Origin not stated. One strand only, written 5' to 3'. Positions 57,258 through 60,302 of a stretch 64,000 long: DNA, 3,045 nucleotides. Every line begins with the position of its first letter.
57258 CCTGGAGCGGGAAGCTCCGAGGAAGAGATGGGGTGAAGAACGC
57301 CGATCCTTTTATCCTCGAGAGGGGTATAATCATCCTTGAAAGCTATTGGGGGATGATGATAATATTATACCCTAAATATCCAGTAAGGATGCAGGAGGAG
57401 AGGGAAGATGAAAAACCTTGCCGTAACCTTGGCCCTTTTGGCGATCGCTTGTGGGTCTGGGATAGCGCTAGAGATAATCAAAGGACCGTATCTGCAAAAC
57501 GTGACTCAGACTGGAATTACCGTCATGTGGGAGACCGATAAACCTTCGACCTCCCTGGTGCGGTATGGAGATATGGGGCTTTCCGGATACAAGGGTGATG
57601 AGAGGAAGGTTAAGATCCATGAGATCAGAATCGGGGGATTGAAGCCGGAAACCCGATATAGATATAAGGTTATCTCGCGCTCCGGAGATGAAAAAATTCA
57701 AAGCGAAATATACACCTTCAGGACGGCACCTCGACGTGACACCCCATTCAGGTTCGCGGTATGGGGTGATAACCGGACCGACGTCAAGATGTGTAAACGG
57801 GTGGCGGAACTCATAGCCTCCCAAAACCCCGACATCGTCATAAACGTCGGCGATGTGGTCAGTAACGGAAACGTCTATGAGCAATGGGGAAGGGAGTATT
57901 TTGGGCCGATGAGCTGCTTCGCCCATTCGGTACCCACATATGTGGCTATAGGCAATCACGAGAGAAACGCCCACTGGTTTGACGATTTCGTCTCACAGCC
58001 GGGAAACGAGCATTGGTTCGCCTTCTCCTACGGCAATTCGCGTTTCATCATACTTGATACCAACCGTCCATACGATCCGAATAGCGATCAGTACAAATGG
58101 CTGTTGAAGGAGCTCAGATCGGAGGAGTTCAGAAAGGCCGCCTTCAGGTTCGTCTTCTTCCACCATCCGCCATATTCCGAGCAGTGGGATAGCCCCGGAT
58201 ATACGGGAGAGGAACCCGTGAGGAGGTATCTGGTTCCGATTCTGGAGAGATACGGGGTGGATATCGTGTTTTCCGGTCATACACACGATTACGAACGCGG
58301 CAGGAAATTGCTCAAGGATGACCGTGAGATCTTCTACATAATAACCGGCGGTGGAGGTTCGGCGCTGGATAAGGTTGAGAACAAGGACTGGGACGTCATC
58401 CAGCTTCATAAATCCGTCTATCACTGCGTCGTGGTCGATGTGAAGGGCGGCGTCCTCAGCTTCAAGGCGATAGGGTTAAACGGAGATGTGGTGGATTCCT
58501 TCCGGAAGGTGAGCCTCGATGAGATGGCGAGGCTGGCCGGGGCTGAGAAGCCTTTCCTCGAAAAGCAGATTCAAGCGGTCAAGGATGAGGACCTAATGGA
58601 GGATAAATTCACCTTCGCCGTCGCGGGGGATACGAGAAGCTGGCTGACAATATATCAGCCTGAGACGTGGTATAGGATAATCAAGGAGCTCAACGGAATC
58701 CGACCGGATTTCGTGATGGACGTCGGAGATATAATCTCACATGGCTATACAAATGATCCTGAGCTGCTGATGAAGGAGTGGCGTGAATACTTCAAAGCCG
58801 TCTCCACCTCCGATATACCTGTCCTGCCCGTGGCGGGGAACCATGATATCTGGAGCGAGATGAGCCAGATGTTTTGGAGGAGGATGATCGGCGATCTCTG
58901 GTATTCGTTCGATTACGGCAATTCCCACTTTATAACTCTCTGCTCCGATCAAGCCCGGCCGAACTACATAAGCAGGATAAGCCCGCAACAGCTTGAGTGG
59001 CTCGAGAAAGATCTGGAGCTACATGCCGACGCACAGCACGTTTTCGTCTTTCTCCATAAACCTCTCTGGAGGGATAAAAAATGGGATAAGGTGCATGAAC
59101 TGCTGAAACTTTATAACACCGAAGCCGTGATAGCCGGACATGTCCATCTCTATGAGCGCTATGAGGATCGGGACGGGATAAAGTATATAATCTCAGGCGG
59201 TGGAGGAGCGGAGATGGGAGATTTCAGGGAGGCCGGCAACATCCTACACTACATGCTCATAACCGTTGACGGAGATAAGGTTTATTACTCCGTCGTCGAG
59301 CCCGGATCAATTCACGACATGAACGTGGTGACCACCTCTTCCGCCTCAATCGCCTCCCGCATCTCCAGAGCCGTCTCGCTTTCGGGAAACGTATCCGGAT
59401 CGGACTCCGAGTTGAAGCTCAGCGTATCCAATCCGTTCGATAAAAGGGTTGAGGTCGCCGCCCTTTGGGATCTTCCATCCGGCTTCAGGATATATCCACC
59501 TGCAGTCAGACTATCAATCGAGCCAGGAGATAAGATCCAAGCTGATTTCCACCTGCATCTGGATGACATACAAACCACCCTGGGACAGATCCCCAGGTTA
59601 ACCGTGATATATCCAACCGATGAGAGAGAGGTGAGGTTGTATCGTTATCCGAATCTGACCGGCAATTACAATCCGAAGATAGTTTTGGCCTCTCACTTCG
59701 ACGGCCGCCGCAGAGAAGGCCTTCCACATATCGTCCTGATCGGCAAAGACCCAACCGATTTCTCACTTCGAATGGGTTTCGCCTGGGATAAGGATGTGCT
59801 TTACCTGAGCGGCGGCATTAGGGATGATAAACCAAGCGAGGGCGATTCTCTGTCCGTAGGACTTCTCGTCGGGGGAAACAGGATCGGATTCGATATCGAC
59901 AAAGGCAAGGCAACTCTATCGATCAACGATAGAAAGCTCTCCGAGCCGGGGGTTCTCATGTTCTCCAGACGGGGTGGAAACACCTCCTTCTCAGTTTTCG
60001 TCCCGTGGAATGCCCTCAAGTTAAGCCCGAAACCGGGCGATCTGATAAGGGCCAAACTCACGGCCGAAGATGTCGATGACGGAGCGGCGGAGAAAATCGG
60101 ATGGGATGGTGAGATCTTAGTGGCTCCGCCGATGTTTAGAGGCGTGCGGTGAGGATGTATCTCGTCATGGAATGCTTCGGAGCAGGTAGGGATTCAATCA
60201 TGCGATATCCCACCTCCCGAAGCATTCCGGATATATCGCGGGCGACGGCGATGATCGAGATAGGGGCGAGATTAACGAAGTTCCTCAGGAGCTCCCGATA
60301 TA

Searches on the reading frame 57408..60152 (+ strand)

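Call 86: search_protein_families(library=pfam, proteins=[window:57408-60152:+], max_evalue=0.01)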
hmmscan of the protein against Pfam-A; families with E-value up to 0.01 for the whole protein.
window:57408-60152:+ (914 aa): 5 families
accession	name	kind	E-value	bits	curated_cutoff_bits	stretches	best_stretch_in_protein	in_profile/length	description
PF00149.33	Metallophos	-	4.1e-31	109.4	21.5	2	133-295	22-191/191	Calcineurin-like phosphoesterase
PF16656.11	Pur_ac_phosph_N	-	1.4e-09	38.8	30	1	29-106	8-93/93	Purple acid Phosphatase, N-terminal domain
PF12850.12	Metallophos_2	-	1.7e-08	35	27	1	424-602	19-138/154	Calcineurin-like phosphoesterase superfamily domain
PF14582.11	Metallophos_3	-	9.9e-06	25.5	28.2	0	123-161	15-53/259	Metallophosphoesterase, calcineurin superfamily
PF25077.1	DUF7800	-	0.0032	18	27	1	22-88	3-69/89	Domain of unknown function (DUF7800)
